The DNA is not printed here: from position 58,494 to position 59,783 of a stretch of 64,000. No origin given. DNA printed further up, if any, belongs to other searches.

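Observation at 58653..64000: Start of a trans-AT PKS/NRPS hybrid cluster opening with a Cys-nucleophile thioesterase-like enzyme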

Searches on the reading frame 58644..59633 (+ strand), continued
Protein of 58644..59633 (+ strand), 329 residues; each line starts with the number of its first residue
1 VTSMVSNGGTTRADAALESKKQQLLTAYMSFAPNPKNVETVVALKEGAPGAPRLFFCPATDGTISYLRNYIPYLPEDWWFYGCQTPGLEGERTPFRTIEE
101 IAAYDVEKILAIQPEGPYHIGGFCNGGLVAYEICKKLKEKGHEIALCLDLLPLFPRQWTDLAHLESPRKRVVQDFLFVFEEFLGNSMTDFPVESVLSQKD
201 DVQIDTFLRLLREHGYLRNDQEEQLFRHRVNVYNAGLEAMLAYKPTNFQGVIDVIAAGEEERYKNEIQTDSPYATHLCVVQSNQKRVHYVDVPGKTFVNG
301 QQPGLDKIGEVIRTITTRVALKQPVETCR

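Call 25: predict_structure(alignment_id=A1)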
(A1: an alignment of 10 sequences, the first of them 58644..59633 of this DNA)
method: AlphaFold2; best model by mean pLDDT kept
length: 329 residues; sequences in the alignment: 10
mean_pLDDT: 84.0   pTM: 0.85
mean pLDDT of the five models: 84.0, 83.2, 77.9, 74.8, 67.5
residues with pLDDT >= 90: 141; 70-90: 135; 50-70: 37; < 50: 16
segments of 3 or more residues with pLDDT < 50: 1-10, 324-329
pLDDT, mean of each block of 10 residues (from residue 1): 39 65 70 84 95 95 88 96 94 94 98 96 95 98 97 72 66 74 67 83 86 86 87 89 90 93 73 86 91 86 93 93 48
secondary structure, 60 per line:
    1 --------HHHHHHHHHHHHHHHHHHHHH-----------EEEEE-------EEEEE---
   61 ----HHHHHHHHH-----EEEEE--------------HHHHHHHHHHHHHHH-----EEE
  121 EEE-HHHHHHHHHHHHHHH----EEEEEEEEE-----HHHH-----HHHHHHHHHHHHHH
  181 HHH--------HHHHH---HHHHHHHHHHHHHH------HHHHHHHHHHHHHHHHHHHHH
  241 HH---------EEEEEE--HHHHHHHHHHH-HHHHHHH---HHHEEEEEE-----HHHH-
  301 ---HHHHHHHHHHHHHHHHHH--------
elements in order: H9-29 E41-45 E53-57 H65-73 E79-83 H98-112 E118-123 H125-139 E144-152 H158-161 H167-183 H192-196 H200-213 H220-242 E252-257 H260-270 H272-278 E285-290 H296-299 H304-321

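Call 29: fold_search(model_id=the predicted structure, library=pdb)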
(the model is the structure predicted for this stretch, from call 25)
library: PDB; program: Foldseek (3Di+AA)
matches with E <= 10: 1499; with E <= 0.001: 767
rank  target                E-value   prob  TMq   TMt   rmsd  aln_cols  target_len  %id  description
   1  4zxh                  1.5e-13  1.00  0.63  0.18   4.8       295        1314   19  Crystal Structure of holo-AB3403 a four domain nonribosomal peptide synthetase from Acinetobacter Baumanii (released 2015-12-30)
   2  7r0x                  1.6e-13  1.00  0.61  0.67   6.0       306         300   16  Structure of the branching thioesterase from oocydin biosynthesis (released 2022-08-10)
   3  7dxo_A                4.8e-13  1.00  0.56  0.69   7.9       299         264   18  The mutant of bifunctional thioesterase catalyzing epimerization and cyclization (released 2022-01-26)
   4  9f7b                  6.3e-13  1.00  0.58  0.64   6.4       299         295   17  Thioesterase domain (GbnD6 TE domain) from the gladiolin PKS (released 2025-05-14)
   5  7crn_C                1.7e-12  1.00  0.55  0.67   6.3       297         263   18  The Functional Characterization and Crystal Structure of the Bifunctional Thioesterase Catalyzing Epimerization and Cy (released 2021-08-18)
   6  8q0t_B                2.0e-12  1.00  0.55  0.66   6.6       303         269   17  Identification and optimisation of novel inhibitors of the Polyketide synthetase 13 thioesterase domain with antituber (released 2023-11-22)
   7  2px6_B                2.2e-12  1.00  0.57  0.69   5.6       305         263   18  Crystal structure of the thioesterase domain of human fatty acid synthase inhibited by Orlistat (released 2007-07-10)
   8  4z49_B                2.7e-12  1.00  0.56  0.64   5.6       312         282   20  Homo Sapiens Fatty Acid Synthetase, Thioesterase Domain at 1.7 Angstroms Resolution (released 2016-03-16)
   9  5v3y_B                3.0e-12  1.00  0.54  0.63   6.8       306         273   17  Crystal Structure of Mtb Pks13 Thioesterase domain in complex with inhibitor TAM16 (released 2017-07-05)
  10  7crn_A                3.1e-12  1.00  0.53  0.64   6.8       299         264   20  The Functional Characterization and Crystal Structure of the Bifunctional Thioesterase Catalyzing Epimerization and Cy (released 2021-08-18)
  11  5v41_B                3.7e-12  1.00  0.55  0.65   6.8       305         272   16  Crystal Structure of Mtb Pks13 Thioesterase domain in complex with inhibitor TAM5 (released 2017-07-05)
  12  5v40_A                5.4e-12  1.00  0.54  0.63   7.0       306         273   17  Crystal Structure of Mtb Pks13 Thioesterase domain in complex with inhibitor TAM6 (released 2017-07-05)
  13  5v42_B                8.0e-12  1.00  0.54  0.64   6.9       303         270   16  Crystal Structure of Mtb Pks13 Thioesterase domain in complex with inhibitor TAM3 (released 2017-07-05)
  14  5v3x_B                1.1e-11  1.00  0.55  0.64   6.5       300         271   17  Crystal Structure of Mtb Pks13 Thioesterase domain in complex with inhibitor TAM1 (released 2017-07-05)
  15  3tjm                  1.2e-11  1.00  0.59  0.69   4.7       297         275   19  Crystal Structure of the Human Fatty Acid Synthase Thioesterase Domain with an Activate Site-Specific Polyunsaturated Fa (released 2011-09-28)
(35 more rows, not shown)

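Call 39: search_protein_families(library=pfam, proteins=[L013:12819-14108:+, L013:14109-15443:+, L013:15863-16810:+, L013:16822-18243:+, L013:19065-20336:+, L013:2-634:+, L021:10856-12937:+, L021:12892-14178:+, L021:13814-18436:+, L011:10453-12039:+], max_evalue=0.00001)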
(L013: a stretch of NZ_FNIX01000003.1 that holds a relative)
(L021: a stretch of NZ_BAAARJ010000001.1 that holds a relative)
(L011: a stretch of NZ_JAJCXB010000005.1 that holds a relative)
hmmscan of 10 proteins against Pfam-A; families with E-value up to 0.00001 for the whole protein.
L013:12819-14108:+ (429 aa): 1 family
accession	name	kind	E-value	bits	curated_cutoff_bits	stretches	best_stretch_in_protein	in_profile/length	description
PF00067.27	p450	-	4e-29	102.1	22.8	1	63-391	50-427/462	Cytochrome P450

L013:14109-15443:+ (444 aa): 1 family
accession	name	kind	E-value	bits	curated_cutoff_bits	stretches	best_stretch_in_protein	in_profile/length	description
PF00425.24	Chorismate_bind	-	1.4e-74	251.3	27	1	178-432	2-257/257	chorismate binding enzyme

L013:15863-16810:+ (315 aa): 0 families

L013:16822-18243:+ (473 aa): 3 families
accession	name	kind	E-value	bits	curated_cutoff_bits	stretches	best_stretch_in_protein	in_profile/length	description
PF01761.26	DHQ_synthase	-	2.5e-32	111.4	24.2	1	162-275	2-114/115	3-dehydroquinate synthase N-terminal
PF24621.2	DHQS_C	-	6.4e-24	85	27.6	1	277-420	1-138/144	3-dehydroquinate synthase C-terminal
PF13685.12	Fe-ADH_2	-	2.4e-07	31.3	28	1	130-227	20-108/149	Iron-containing alcohol dehydrogenase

L013:19065-20336:+ (423 aa): 2 families
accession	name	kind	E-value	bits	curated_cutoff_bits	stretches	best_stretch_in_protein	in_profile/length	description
PF00557.29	Peptidase_M24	-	1.9e-27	96.9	23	1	207-401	13-208/208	Metallopeptidase family M24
PF01321.24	Creatinase_N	-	1.1e-06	29.7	22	1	43-188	4-128/128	Creatinase/Prolidase N-terminal domain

L013:2-634:+ (210 aa): 1 family
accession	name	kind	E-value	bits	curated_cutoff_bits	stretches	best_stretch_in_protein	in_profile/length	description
PF01614.24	IclR_C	-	2.5e-24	86.2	24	1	42-193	10-165/174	Bacterial transcriptional regulator IclR C-terminal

L021:10856-12937:+ (693 aa): 1 family
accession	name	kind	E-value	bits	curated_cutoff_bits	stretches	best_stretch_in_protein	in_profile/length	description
PF09660.15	DUF2397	-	4.2e-148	494.6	28.5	1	179-680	1-482/483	Protein of unknown function (DUF2397)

L021:12892-14178:+ (428 aa): 1 family
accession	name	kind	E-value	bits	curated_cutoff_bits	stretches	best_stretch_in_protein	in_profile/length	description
PF09661.15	DUF2398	-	6.9e-107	358.1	26.9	1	33-401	1-362/363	Protein of unknown function (DUF2398)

L021:13814-18436:+ (1540 aa): 1 family
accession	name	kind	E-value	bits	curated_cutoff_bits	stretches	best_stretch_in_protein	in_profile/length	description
PF13558.12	SbcC_Walker_B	-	2.1e-23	82.8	27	1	1388-1469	3-89/90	SbcC/RAD50-like, Walker B motif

L011:10453-12039:+ (528 aa): 1 family
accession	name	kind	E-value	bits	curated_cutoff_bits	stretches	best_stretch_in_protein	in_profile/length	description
PF00067.27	p450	-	2.7e-26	92.8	22.8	1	399-493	324-427/462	Cytochrome P450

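Call 40: search_protein_families(library=pfam, proteins=[L003:5104-7248:+, L003:7338-7688:+, L024:11138-13096:+, L024:14401-16005:+, L024:15845-17179:+, L024:17421-19535:+, L004:11812-12534:+, L004:12531-13673:+, L004:13655-15385:+, L023:12349-13932:+], max_evalue=0.00001)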
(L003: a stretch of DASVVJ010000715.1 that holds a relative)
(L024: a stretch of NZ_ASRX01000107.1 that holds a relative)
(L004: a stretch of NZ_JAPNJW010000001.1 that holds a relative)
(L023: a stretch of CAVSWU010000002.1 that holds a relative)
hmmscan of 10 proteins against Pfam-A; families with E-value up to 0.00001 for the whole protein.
L003:5104-7248:+ (714 aa): 2 families
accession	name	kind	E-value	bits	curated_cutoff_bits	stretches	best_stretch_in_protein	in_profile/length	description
PF02128.21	Peptidase_M36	-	8.9e-135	450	23.3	1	318-693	1-368/368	Fungalysin metallopeptidase (M36)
PF07504.19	FTP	-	9.9e-14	51.4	21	1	153-204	1-51/51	Fungalysin/Thermolysin Propeptide Motif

L003:7338-7688:+ (116 aa): 0 families

L024:11138-13096:+ (652 aa): 2 families
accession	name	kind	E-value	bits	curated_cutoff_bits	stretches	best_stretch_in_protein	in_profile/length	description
PF07728.20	AAA_5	-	3.2e-14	53.5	22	1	356-509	1-139/139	AAA domain (dynein-related subfamily)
PF13604.12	AAA_30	-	8.6e-07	29.3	27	1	348-471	11-132/191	AAA domain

L024:14401-16005:+ (534 aa): 3 families
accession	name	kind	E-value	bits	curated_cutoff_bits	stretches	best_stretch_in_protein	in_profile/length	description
PF07690.21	MFS_1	-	4.1e-53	181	33.4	1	46-430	1-346/347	Major Facilitator Superfamily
PF00083.30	Sugar_tr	-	2.2e-12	47.1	22.3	1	77-210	48-188/452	Sugar (and other) transporter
PF06609.19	TRI12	-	4.1e-09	35.9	23.2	1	42-251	44-264/599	Fungal trichothecene efflux pump (TRI12)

L024:15845-17179:+ (444 aa): 3 families
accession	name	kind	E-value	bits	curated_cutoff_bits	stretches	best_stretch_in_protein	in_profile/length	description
PF17996.7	CE2_N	-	4.7e-29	101.1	27.9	1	119-224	1-108/108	Carbohydrate esterase 2 N-terminal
PF13472.12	Lipase_GDSL_2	-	1.2e-18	68.6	32.9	1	233-428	1-177/178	GDSL-like Lipase/Acylhydrolase family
PF00657.28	Lipase_GDSL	-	1.9e-13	51.5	23.6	1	231-434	1-208/208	GDSL-like Lipase/Acylhydrolase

L024:17421-19535:+ (704 aa): 8 families
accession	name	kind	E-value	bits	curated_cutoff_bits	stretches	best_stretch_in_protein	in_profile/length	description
PF01266.30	DAO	-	1.2e-16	61.6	27.9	1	194-231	1-39/353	FAD dependent oxidoreductase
PF01593.30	Amino_oxidase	-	1.2e-13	51.6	19.8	1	204-482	3-260/443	Flavin containing amine oxidoreductase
PF00890.30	FAD_binding_2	-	3e-10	40.3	20.4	1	194-231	1-38/414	FAD binding domain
PF13450.12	NAD_binding_8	-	5.4e-10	39.8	21.9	1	197-236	1-40/68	NAD(P)-binding Rossmann-like domain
PF12831.13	FAD_oxidored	-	2.3e-07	30.9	27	1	194-231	1-38/416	FAD dependent oxidoreductase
PF01946.23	Thi4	-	3.2e-07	30.3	26.2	1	192-231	17-57/235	Thi4 family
PF03486.20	HI0933_like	-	4.1e-06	26.9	50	0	194-228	2-36/244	HI0933-like protein Rossmann domain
PF01134.28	GIDA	-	6e-06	26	22.1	0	194-223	1-30/391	Glucose inhibited division protein A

L004:11812-12534:+ (240 aa): 0 families

L004:12531-13673:+ (380 aa): 0 families

L004:13655-15385:+ (576 aa): 3 families
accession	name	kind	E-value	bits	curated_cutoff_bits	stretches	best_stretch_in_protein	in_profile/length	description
PF07728.20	AAA_5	-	3.8e-09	37.1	22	1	60-227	2-138/139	AAA domain (dynein-related subfamily)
PF17863.7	AAA_lid_2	-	1.4e-06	28.3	22.7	0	323-374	8-62/74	AAA lid domain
PF00158.32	Sigma54_activat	-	7.9e-06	26.1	20.2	0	165-227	96-161/168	Sigma-54 interaction domain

L023:12349-13932:+ (527 aa): 7 families
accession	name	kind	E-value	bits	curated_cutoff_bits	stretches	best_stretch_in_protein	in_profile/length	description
PF00158.32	Sigma54_activat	-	2.7e-70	235.8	20.2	1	207-369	5-167/168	Sigma-54 interaction domain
PF14532.12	Sigma54_activ_2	-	4.3e-24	85.8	25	1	207-374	4-138/138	Sigma-54 interaction domain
PF25601.1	AAA_lid_14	-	1.1e-17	64.1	27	1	375-455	1-79/87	AAA+ ATPase lid domain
PF13492.12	GAF_3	-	4.7e-13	50.1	27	1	31-169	3-129/129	GAF domain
PF13185.12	GAF_2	-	5.4e-11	43.3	28.6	1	28-168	2-136/136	GAF domain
PF07728.20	AAA_5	-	1.7e-08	35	22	1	226-344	1-122/139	AAA domain (dynein-related subfamily)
PF01590.32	GAF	-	3.5e-07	31.3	22.4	1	31-167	3-133/133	GAF domain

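Call 53: search_protein_families(library=ncbifam, proteins=[window:58644-59633:+, L002:4901-8383:+, L013:9842-10831:+], max_evalue=0.001)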
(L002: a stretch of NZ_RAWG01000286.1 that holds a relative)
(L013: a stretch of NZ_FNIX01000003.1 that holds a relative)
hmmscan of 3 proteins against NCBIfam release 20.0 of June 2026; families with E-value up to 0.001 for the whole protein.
window:58644-59633:+ (329 aa): 2 families
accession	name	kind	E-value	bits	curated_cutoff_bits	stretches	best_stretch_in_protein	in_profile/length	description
NF007605.2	PRK10252.1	equivalog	1.1e-09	36.4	2400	1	38-156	1054-1169/1292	enterobactin non-ribosomal peptide synthetase EntF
NF040607.1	mycolic_Pks13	equivalog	1.8e-08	32.3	2100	1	38-148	1410-1512/1680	polyketide synthase Pks13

L002:4901-8383:+ (1160 aa): 101 families (the best 25 are shown)
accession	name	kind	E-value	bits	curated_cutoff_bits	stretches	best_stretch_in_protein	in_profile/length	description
NF004282.0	PRK05691.1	subfamily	5.4e-203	676.5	4090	1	97-1137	677-1723/4334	non-ribosomal peptide synthase/polyketide synthase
NF047350.1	aureusi_NRPS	equivalog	1.2e-144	483.5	2500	2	98-782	997-1667/2373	aureusimine non-ribosomal peptide synthetase AusA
NF041803.1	NRPS_SolG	exception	1.1e-133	447.1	2200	1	99-1116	115-1152/1163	solanimycin non-ribosomal peptide synthetase SolG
TIGR01733.1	AA-adenyl-dom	subfamily_domain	8.5e-129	429.9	317.4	1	571-970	1-409/409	amino acid adenylation domain-containing protein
NF038078.1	NRPS_MxcG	equivalog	2.9e-123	412.5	2300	1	98-1146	7-1068/1442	myxochelin non-ribosomal peptide synthetase MxcG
NF007605.2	PRK10252.1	equivalog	1.9e-102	343.7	2400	1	99-1127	7-1049/1292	enterobactin non-ribosomal peptide synthetase EntF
TIGR03443.1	alpha_am_amid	equivalog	1.8e-88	297.4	1030.1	2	687-1131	415-928/1390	L-aminoadipate-semialdehyde dehydrogenase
NF003417.0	PRK04813.1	subfamily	1.8e-74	251.2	476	1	556-1033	15-500/505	D-alanine--poly(phosphoribitol) ligase subunit DltA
TIGR01734.1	D-ala-DACP-lig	equivalog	9e-70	235.6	559.85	1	556-1033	12-499/504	D-alanine--poly(phosphoribitol) ligase subunit DltA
TIGR03098.1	ligase_PEP_1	hypoth_equivalog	2.2e-61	207.9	592.35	1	547-1033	3-515/517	acyl-CoA ligase (AMP-forming), exosortase A system-associated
NF004837.0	PRK06187.1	subfamily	2.5e-57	194.3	476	1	552-1034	16-520/531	long-chain-fatty-acid--CoA ligase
NF004822.0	PRK06178.1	equivalog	1.3e-44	152.8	782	2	685-1035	211-566/571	acyl-CoA synthetase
NF004511.1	PRK05852.1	equivalog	9.2e-44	149.9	650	1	558-1034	13-502/505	FadD7 family fatty acid--CoA ligase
NF006182.0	PRK08316.1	subfamily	2.2e-42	145.3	663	1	546-1029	13-510/523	fatty acyl-CoA synthetase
NF005858.0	PRK07787.1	subfamily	1.2e-39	136.1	575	1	557-1033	14-469/471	acyl-CoA synthetase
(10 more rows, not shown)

L013:9842-10831:+ (329 aa): 2 families
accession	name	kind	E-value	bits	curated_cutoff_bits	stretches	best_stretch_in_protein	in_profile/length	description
NF040607.1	mycolic_Pks13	equivalog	2.1e-09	35.4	2100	1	8-219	1383-1578/1680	polyketide synthase Pks13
NF007605.2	PRK10252.1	equivalog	3.2e-08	31.5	2400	1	47-156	1056-1168/1292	enterobactin non-ribosomal peptide synthetase EntF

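Call 63: search_protein_representatives(alignment_id=A1)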
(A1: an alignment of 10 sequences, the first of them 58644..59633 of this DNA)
Query: 10 sequences, 319 profile positions. Proteins with E-value up to 0.001 (for the whole library): 32988; up to 1e-10: 15001; up to 1e-30: 67. The best 150 are listed.
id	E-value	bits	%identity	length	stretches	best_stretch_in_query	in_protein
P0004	5.0e-174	594.2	-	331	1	4-317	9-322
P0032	7.6e-132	455.6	-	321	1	1-310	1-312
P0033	6.1e-110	383.7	-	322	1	1-310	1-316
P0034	3.3e-90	318.8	-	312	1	8-306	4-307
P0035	1.3e-67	244.6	-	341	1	4-213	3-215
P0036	6.9e-51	189.7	-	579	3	44-143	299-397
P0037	3.8e-49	183.9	-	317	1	2-308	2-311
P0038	7.8e-48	179.6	-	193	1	119-308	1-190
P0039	4.1e-47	177.2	-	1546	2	44-141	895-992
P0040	4.2e-47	177.2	-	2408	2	35-141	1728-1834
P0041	1.3e-44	169.0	-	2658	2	32-246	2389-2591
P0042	1.1e-43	166.0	-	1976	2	44-144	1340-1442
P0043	3.7e-43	164.2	-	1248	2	40-141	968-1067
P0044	8.7e-43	163.0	-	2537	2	44-152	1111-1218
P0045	1.7e-42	162.0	-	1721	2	44-144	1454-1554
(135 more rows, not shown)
